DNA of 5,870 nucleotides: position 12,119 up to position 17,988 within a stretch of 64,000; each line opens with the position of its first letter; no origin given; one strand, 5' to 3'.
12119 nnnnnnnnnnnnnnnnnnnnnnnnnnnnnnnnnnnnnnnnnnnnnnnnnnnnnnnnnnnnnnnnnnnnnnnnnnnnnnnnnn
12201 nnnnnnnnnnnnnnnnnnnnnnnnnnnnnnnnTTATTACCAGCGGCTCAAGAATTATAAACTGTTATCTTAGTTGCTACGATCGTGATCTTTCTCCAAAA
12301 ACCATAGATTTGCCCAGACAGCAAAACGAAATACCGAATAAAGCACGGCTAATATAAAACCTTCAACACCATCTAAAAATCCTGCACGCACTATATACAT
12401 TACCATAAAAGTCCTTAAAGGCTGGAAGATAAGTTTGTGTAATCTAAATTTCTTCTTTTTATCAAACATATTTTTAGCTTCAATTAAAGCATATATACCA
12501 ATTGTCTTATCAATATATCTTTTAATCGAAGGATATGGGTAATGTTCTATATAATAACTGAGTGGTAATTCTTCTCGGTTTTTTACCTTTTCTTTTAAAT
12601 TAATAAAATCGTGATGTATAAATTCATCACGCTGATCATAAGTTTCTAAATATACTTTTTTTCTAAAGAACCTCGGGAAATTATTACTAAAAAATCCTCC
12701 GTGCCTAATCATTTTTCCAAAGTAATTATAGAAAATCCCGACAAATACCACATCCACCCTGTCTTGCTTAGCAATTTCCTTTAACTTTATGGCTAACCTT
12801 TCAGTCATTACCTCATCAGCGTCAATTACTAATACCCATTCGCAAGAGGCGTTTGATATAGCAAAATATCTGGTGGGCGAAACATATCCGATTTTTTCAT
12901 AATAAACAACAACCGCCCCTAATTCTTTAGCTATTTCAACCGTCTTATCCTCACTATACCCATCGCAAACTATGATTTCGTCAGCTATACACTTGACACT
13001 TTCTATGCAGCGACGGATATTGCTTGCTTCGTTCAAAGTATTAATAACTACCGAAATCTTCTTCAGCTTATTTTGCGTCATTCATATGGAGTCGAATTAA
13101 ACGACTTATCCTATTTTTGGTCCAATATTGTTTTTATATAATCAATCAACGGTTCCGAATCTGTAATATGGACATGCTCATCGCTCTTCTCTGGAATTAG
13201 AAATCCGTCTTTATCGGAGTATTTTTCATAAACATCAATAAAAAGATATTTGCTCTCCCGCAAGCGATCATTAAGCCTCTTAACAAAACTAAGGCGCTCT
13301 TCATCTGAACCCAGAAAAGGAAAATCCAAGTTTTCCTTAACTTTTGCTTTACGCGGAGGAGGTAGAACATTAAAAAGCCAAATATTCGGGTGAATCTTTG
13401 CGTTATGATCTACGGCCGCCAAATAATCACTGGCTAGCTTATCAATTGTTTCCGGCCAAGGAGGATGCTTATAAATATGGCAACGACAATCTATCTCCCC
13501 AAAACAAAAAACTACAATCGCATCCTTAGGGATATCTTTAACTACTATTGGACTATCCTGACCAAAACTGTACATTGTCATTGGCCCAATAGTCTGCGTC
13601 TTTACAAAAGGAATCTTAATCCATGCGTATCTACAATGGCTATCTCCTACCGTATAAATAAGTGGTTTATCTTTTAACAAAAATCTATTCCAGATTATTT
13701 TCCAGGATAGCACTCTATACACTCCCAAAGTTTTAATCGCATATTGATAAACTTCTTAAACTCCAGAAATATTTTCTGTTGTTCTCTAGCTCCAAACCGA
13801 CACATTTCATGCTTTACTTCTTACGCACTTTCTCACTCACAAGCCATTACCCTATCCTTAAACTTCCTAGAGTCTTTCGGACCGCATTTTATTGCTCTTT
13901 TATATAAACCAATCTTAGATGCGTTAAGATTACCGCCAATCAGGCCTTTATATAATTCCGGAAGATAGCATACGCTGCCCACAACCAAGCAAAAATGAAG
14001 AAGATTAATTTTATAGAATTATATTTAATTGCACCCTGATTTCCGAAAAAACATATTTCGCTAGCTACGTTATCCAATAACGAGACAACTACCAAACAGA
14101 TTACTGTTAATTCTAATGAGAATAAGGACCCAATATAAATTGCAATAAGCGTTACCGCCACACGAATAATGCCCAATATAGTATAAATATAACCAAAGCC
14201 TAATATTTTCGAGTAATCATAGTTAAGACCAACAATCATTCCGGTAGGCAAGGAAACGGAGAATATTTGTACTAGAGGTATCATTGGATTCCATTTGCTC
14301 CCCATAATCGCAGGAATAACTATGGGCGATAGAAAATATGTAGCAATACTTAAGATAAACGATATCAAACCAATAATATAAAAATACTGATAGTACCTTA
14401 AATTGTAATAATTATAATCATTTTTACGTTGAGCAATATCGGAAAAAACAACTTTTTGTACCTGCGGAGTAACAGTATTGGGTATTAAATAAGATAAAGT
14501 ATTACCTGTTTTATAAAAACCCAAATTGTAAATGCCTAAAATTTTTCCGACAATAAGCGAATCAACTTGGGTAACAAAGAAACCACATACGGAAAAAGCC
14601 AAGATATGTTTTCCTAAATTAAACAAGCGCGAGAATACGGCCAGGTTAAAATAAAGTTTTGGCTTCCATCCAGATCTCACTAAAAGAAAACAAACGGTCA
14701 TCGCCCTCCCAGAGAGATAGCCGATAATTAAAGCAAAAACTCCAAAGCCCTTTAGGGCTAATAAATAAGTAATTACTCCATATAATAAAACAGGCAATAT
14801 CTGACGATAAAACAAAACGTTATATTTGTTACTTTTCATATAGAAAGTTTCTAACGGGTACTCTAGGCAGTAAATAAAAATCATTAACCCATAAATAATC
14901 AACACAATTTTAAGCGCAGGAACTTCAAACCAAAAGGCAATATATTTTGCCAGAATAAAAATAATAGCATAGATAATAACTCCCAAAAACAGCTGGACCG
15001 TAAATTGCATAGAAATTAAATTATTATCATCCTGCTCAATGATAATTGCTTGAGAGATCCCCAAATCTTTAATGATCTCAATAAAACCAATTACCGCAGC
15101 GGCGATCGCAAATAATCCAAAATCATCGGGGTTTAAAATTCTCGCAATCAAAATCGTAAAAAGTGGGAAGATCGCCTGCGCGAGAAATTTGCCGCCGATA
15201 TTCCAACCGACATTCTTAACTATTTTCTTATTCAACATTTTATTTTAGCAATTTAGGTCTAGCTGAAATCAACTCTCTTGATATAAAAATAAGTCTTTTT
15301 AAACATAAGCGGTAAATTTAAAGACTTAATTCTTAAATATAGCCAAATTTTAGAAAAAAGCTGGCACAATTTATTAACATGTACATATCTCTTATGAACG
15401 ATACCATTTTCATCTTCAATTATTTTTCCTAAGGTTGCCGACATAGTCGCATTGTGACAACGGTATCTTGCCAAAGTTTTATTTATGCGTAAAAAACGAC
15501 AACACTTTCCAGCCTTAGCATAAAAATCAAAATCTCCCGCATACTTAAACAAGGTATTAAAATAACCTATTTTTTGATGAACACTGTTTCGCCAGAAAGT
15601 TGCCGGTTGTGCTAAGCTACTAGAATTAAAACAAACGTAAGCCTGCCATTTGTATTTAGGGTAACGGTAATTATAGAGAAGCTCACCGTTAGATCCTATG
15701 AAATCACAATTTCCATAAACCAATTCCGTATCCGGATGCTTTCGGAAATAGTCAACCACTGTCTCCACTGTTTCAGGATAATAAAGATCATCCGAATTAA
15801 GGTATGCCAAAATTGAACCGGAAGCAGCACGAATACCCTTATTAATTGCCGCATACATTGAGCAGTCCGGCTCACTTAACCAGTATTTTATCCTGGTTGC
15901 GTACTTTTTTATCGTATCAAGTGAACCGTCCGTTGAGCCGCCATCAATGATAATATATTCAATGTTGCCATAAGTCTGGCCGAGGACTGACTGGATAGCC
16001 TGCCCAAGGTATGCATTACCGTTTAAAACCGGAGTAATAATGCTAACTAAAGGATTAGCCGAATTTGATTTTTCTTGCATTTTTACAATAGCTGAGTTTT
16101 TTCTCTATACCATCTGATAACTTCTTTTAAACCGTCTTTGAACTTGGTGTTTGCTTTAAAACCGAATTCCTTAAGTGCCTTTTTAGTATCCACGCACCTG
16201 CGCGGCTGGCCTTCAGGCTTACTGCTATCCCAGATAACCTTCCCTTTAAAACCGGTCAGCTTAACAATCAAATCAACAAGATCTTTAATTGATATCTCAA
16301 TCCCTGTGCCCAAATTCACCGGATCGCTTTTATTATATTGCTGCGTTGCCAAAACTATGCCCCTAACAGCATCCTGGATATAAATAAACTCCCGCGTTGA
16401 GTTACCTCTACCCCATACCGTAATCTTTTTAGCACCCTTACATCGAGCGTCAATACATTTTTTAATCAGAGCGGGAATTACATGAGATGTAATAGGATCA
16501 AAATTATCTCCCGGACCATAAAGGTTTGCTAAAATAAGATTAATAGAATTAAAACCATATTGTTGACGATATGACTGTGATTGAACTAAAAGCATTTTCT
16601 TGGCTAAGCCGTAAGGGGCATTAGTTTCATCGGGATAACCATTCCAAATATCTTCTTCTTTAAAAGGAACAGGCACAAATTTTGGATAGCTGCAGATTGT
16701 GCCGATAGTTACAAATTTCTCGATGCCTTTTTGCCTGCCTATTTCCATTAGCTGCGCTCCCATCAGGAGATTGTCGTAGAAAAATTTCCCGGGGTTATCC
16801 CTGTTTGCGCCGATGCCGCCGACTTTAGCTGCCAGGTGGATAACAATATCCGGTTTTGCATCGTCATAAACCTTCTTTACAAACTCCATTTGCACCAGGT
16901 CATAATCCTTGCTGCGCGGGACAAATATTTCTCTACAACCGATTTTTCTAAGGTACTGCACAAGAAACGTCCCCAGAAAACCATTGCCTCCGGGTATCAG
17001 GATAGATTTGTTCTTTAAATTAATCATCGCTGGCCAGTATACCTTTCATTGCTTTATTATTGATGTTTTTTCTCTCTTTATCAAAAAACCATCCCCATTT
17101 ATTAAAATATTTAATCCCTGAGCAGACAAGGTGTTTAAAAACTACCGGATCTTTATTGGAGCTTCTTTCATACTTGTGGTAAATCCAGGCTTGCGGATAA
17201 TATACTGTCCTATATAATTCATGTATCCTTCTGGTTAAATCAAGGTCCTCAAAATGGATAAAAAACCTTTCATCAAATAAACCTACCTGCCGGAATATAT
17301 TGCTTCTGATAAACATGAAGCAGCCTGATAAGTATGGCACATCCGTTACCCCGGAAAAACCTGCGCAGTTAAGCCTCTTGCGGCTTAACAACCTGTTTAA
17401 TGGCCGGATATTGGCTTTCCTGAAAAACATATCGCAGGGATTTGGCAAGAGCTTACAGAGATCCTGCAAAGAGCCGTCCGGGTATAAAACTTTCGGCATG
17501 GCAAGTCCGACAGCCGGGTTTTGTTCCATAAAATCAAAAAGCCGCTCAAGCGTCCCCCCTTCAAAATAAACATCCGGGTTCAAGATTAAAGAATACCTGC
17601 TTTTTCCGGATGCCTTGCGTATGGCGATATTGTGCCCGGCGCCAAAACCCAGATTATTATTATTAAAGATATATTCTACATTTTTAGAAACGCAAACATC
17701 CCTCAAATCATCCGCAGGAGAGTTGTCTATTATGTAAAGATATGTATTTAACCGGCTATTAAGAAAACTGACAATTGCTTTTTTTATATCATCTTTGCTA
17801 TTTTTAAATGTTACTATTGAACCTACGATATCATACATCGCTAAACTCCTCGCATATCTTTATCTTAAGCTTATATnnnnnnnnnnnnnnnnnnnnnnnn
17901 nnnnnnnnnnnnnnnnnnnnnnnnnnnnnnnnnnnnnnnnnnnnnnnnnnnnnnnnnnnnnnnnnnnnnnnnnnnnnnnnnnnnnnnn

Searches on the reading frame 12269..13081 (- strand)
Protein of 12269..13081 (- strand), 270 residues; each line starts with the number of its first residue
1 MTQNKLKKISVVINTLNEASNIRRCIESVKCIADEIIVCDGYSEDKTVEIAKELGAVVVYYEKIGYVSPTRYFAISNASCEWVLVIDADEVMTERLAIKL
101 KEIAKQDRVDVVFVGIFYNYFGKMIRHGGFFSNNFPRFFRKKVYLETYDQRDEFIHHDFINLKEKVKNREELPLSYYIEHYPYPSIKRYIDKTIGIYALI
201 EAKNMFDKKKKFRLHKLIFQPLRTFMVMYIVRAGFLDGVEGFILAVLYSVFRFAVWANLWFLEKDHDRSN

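Call 6: search_protein_families(library=pfam, proteins=[window:12269-13081:-], max_evalue=0.00001)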
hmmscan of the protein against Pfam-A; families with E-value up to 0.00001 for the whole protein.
window:12269-13081:- (270 aa): 1 family
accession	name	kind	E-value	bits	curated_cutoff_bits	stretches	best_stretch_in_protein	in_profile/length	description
PF00535.33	Glycos_transf_2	-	1.3e-19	71.2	23.3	1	10-129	1-128/168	Glycosyl transferase family 2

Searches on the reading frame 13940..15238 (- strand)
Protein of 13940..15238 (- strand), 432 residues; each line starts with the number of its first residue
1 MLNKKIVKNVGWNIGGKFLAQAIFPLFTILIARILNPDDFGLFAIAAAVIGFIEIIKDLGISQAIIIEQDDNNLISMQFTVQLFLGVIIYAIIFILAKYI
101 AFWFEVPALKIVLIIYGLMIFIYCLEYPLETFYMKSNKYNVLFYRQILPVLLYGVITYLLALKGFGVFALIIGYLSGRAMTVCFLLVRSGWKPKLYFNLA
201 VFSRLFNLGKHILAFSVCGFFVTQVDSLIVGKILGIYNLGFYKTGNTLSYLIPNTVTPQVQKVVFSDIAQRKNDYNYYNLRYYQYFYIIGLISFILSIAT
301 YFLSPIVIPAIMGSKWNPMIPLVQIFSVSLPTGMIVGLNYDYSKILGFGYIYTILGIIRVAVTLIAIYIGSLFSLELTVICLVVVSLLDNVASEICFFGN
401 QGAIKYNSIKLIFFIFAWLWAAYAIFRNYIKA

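Call 6: search_protein_families(library=pfam, proteins=[window:13940-15238:-], max_evalue=0.00001)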
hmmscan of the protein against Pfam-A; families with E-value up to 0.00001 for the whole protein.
window:13940-15238:- (432 aa): 2 families
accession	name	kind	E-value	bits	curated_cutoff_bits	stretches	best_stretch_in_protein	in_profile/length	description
PF13440.11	Polysacc_synt_3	-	3.7e-63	213.9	23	1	31-321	2-293/293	Polysaccharide biosynthesis protein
PF01943.22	Polysacc_synt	-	2.2e-27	96.6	28.2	1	6-265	1-267/274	Polysaccharide biosynthesis protein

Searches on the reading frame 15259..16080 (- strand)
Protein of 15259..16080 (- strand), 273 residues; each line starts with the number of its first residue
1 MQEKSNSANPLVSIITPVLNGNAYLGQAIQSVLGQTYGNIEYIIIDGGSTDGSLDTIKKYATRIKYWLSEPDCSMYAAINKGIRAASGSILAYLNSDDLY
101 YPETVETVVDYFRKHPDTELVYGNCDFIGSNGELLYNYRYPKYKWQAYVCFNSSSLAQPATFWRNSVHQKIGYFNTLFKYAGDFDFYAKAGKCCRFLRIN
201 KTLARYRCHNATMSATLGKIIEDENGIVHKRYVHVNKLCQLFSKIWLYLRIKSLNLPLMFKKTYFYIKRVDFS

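Call 6: search_protein_families(library=pfam, proteins=[window:15259-16080:-], max_evalue=0.00001)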
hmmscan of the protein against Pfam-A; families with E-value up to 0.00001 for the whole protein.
window:15259-16080:- (273 aa): 2 families
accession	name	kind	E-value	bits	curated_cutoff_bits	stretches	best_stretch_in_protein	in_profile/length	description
PF00535.33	Glycos_transf_2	-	5.2e-26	92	23.3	1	13-136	1-126/168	Glycosyl transferase family 2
PF10111.15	Glyco_tranf_2_2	-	1.2e-10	41.8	27.3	1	22-214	12-223/276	Glycosyltransferase like family 2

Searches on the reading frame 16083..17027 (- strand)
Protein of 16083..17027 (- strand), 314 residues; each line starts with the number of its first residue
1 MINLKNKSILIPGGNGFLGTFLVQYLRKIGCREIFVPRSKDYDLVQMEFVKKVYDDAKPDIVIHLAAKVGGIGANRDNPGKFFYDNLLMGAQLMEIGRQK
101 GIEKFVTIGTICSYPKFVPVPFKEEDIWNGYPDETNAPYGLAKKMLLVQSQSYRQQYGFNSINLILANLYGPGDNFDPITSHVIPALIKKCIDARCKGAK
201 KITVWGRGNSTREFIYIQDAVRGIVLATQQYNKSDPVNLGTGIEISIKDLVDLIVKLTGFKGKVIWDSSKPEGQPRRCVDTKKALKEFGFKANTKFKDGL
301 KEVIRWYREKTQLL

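Call 6: search_protein_families(library=pfam, proteins=[window:16083-17027:-], max_evalue=0.00001)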
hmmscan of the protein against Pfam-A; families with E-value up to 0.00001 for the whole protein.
window:16083-17027:- (314 aa): 4 families
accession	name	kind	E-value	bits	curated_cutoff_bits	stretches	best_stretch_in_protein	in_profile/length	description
PF01370.27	Epimerase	-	3.6e-51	174.3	20.9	1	9-240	1-240/240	NAD dependent epimerase/dehydratase family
PF16363.11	GDP_Man_Dehyd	-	1.2e-29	104.3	27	1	42-302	59-331/332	GDP-mannose 4,6 dehydratase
PF02719.21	Polysacc_synt_2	-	1.2e-06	28.4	20.2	0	45-110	64-128/293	Polysaccharide biosynthesis protein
PF04321.23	RmlD_sub_bind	-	1.3e-06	28.2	27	1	8-67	2-60/287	RmlD substrate binding domain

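Call 30: search_protein_families(library=ncbifam, proteins=[window:16083-17027:-], max_evalue=1e-20)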
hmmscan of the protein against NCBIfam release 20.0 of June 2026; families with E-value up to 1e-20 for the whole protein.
window:16083-17027:- (314 aa): 3 families
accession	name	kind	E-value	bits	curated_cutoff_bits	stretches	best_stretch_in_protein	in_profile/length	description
NF047922.1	GDPFucSynFcl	equivalog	4.7e-82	275.9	500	1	6-311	2-305/308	GDP-L-fucose synthase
TIGR01181.1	dTDP_gluc_dehyt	equivalog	2.5e-26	92.5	365.1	1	43-311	58-315/321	dTDP-glucose 4,6-dehydratase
TIGR01179.1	galE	equivalog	1.6e-21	76.5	262.3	0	42-311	54-329/332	UDP-glucose 4-epimerase GalE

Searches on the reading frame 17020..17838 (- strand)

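Call 6: search_protein_families(library=pfam, proteins=[window:17020-17838:-], max_evalue=0.00001)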
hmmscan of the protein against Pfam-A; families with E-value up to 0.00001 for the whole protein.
window:17020-17838:- (272 aa): 2 families
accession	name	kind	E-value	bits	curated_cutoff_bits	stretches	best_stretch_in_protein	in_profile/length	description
PF00535.33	Glycos_transf_2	-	2e-15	57.5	23.3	1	8-121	3-120/168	Glycosyl transferase family 2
PF13641.12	Glyco_tranf_2_3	-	1.3e-07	32.3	27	1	39-226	38-216/230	Glycosyltransferase like family 2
